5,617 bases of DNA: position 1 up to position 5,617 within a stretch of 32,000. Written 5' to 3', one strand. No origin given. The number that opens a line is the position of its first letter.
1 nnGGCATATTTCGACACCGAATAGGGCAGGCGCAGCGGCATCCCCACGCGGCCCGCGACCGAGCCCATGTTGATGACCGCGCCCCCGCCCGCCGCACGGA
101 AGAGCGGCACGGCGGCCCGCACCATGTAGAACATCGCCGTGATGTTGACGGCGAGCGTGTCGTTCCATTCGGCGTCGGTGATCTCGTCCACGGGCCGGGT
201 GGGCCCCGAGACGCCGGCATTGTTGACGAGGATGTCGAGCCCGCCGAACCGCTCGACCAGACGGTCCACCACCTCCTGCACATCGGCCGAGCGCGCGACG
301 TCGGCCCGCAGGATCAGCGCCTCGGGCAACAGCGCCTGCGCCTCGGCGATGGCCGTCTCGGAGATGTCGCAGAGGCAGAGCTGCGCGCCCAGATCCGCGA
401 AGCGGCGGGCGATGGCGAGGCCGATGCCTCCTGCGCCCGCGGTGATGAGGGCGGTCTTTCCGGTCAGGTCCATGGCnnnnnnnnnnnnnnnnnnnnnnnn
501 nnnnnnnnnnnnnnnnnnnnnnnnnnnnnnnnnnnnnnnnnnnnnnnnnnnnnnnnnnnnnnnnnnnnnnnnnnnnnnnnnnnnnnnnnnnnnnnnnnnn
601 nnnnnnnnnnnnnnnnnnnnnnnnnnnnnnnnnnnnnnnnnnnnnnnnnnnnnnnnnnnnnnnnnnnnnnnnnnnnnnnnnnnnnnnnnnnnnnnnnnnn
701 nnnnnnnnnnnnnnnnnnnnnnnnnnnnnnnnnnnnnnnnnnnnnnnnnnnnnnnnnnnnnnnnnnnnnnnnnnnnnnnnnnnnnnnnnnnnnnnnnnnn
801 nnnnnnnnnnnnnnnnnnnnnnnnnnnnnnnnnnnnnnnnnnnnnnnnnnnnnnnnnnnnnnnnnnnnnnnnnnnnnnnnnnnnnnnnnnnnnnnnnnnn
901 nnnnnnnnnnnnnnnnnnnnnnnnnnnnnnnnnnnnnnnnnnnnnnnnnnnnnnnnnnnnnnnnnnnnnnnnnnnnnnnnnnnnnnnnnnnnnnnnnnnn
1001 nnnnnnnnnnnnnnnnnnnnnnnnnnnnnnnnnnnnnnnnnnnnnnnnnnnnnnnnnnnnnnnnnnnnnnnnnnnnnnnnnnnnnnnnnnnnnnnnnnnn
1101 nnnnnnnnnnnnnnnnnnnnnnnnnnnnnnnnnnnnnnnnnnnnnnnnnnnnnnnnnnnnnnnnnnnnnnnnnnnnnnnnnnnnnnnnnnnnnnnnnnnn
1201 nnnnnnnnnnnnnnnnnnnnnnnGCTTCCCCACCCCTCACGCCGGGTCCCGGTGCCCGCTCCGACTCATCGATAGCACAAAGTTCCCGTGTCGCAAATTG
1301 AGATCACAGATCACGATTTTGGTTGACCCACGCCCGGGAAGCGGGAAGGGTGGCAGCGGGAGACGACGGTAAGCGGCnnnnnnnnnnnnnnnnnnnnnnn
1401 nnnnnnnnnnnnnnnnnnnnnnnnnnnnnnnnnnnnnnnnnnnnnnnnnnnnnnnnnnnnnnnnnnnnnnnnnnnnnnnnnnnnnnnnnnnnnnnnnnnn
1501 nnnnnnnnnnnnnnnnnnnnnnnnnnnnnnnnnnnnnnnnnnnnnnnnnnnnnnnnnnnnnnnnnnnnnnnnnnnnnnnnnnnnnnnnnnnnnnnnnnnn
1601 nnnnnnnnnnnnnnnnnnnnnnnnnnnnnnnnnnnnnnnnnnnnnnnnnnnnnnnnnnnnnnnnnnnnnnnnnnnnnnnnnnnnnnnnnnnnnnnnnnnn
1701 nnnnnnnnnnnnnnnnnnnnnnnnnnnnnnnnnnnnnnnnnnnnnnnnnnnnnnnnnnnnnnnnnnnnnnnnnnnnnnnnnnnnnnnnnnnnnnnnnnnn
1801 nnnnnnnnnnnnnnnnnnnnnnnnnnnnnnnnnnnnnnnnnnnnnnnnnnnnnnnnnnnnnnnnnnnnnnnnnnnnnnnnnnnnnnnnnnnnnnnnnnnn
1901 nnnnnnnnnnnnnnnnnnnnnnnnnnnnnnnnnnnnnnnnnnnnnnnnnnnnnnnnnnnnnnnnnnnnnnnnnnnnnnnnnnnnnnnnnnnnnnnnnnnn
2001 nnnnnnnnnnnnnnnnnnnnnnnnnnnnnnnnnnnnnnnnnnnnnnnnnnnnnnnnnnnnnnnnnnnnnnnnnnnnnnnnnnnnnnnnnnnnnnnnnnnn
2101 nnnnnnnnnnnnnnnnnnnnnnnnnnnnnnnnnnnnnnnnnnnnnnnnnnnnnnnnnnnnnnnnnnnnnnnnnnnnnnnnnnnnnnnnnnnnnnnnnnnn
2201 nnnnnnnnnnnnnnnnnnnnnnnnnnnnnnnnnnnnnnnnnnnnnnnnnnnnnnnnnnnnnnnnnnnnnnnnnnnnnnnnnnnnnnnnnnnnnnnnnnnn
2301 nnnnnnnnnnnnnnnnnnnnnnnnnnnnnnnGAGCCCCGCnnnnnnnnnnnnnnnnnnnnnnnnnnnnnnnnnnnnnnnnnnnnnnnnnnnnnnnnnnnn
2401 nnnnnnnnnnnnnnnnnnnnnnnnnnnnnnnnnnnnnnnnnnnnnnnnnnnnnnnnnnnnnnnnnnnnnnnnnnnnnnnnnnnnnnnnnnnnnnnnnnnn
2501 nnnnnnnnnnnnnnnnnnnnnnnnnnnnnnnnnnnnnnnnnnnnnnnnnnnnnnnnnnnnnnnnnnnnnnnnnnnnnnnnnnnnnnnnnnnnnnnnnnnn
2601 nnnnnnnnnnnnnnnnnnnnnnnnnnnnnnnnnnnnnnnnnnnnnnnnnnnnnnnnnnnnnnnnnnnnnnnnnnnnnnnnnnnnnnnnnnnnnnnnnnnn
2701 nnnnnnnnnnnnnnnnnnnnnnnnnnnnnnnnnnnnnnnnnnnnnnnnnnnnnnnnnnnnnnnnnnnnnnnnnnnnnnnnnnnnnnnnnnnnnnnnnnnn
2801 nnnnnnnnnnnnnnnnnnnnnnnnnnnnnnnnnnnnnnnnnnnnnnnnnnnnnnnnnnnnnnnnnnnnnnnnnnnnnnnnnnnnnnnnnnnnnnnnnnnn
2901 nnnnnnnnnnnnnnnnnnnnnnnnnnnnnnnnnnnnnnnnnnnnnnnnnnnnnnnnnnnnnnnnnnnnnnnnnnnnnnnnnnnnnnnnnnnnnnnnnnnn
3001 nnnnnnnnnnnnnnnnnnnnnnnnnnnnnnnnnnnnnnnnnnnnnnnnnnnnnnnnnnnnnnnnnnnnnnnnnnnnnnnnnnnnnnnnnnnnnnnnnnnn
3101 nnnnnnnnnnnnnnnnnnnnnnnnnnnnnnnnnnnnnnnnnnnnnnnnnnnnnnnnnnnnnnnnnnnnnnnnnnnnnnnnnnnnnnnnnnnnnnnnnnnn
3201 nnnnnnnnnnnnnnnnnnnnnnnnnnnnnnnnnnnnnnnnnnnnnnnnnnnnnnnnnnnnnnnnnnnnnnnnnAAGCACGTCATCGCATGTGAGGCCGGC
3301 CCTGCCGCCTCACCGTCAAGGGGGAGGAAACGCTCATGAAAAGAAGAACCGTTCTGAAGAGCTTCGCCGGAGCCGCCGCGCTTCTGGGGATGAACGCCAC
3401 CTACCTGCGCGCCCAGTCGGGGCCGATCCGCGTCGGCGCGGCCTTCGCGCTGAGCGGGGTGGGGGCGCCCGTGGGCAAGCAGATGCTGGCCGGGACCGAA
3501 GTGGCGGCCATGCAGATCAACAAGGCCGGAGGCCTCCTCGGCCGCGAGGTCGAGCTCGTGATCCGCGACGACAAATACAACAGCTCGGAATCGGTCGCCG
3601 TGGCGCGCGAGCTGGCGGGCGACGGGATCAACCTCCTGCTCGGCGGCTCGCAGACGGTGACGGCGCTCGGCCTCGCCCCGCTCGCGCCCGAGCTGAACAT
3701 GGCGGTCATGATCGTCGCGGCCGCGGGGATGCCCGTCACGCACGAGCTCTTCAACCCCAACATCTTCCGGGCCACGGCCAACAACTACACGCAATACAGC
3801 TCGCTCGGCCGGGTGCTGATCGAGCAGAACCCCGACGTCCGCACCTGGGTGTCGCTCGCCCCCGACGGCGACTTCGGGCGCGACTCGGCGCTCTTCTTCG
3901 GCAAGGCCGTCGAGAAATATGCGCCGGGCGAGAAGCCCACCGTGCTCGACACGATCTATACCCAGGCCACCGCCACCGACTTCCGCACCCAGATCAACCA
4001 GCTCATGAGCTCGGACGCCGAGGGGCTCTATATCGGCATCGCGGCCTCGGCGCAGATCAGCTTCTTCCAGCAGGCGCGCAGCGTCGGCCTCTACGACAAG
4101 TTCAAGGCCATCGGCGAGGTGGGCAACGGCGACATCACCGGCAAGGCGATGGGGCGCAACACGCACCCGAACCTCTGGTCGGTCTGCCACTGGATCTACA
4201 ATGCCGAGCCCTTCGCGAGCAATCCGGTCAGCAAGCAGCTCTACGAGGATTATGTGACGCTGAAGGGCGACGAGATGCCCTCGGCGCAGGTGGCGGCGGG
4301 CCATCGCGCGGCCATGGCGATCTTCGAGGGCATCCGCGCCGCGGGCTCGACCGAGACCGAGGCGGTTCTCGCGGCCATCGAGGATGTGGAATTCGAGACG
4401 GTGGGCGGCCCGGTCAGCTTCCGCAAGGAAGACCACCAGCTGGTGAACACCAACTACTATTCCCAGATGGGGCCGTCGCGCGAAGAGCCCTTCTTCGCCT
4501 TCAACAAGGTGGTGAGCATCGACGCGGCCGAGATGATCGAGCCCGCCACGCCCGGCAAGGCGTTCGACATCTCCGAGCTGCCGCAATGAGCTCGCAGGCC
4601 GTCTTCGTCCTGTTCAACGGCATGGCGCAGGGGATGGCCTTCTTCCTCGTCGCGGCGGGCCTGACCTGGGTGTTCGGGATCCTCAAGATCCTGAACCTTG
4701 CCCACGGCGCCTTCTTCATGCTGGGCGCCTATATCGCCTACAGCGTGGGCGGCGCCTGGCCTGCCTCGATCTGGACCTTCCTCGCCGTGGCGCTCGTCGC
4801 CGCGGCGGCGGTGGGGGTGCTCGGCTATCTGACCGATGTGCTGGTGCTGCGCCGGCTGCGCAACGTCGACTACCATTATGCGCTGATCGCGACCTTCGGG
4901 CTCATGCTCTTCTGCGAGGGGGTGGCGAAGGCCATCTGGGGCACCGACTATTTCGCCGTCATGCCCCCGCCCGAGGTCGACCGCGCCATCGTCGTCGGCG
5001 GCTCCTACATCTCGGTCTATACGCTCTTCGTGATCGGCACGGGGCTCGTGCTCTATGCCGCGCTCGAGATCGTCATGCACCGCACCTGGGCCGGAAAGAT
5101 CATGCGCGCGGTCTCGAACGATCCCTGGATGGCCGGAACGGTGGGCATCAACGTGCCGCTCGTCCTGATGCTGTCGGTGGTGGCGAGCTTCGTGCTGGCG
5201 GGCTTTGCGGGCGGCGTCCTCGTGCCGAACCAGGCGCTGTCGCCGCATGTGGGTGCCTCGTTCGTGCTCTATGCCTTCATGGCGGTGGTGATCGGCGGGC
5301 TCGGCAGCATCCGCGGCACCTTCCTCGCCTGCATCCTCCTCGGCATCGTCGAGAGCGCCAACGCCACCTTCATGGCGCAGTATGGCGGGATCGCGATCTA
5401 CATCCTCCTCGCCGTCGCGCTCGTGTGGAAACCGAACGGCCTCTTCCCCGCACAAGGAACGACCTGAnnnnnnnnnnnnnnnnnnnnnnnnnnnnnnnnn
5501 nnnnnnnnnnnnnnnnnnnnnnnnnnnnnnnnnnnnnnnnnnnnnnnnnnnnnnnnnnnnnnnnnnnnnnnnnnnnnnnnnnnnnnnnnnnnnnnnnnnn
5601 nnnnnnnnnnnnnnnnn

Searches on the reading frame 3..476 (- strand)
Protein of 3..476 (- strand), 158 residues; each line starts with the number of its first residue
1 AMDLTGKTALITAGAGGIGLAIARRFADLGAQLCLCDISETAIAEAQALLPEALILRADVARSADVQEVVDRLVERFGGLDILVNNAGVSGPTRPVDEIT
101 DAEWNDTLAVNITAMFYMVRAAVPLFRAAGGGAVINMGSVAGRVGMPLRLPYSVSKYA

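Call 9: search_protein_families(library=pfam, proteins=[window:3-476:-], max_evalue=0.00001)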
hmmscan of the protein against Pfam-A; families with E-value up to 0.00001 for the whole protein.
window:3-476:- (158 aa): 3 families
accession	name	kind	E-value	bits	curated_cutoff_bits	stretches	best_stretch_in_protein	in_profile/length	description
PF00106.31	adh_short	-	3e-41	141.5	26.6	1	7-158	1-155/195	short chain dehydrogenase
PF13561.12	adh_short_C2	-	1.7e-34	119.8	27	1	16-158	6-149/236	Enoyl-(Acyl carrier protein) reductase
PF08659.16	KR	-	6.2e-10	39.7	22.6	1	8-154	2-151/180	KR domain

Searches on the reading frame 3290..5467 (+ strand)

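Call 8: search_protein_families(library=pfam, proteins=[window:3290-5467:+], max_evalue=0.00001)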
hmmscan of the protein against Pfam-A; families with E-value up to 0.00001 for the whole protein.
window:3290-5467:+ (725 aa): 1 family
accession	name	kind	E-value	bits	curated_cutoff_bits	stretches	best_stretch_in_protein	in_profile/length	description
PF02653.21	BPD_transp_2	-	7.1e-30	104.5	26.8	1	441-710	2-268/269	Branched-chain amino acid transport system / permease component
